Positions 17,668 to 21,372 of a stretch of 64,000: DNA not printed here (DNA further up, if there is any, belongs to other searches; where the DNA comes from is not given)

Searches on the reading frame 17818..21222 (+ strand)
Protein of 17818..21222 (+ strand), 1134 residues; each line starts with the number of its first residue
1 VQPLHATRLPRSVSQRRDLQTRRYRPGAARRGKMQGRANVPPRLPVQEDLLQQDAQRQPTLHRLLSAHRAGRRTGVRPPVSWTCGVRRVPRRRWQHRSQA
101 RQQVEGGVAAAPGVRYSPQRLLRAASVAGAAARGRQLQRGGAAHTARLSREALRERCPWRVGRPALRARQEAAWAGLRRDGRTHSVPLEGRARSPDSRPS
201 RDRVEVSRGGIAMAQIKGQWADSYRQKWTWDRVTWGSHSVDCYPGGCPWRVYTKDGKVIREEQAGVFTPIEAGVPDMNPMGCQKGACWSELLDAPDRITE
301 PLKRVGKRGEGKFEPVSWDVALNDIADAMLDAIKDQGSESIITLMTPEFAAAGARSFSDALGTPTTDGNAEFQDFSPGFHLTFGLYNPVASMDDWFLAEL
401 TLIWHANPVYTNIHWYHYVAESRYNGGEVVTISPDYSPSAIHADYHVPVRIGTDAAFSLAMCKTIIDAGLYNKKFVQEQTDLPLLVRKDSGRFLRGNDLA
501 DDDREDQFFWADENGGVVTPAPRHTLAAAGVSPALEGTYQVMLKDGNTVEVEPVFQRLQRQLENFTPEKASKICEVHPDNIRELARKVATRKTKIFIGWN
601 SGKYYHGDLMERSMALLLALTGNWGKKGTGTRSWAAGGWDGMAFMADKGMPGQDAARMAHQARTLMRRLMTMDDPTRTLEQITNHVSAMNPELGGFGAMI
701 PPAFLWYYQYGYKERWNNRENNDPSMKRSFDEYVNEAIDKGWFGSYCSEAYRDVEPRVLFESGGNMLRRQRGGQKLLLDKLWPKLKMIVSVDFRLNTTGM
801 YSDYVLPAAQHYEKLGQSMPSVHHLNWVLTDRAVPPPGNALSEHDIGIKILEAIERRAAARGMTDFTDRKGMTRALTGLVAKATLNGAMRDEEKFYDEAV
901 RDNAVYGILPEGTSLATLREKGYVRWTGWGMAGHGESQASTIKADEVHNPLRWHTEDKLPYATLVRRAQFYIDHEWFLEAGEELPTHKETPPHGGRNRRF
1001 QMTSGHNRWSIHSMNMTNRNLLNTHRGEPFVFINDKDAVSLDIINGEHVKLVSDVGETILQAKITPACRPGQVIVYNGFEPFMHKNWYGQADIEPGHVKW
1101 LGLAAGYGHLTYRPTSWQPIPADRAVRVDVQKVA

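Call 34: search_protein_families(library=pfam, proteins=[window:17818-21222:+], max_evalue=0.01)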
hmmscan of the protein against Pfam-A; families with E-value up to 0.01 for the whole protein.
window:17818-21222:+ (1134 aa): 2 families
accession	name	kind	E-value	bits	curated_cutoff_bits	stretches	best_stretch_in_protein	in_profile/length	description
PF00384.28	Molybdopterin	-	6.7e-30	104.7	24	1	297-847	1-347/353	Molybdopterin oxidoreductase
PF01568.27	Molydop_binding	-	1.7e-15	57.4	26.8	1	1000-1081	1-82/110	Molydopterin dinucleotide binding domain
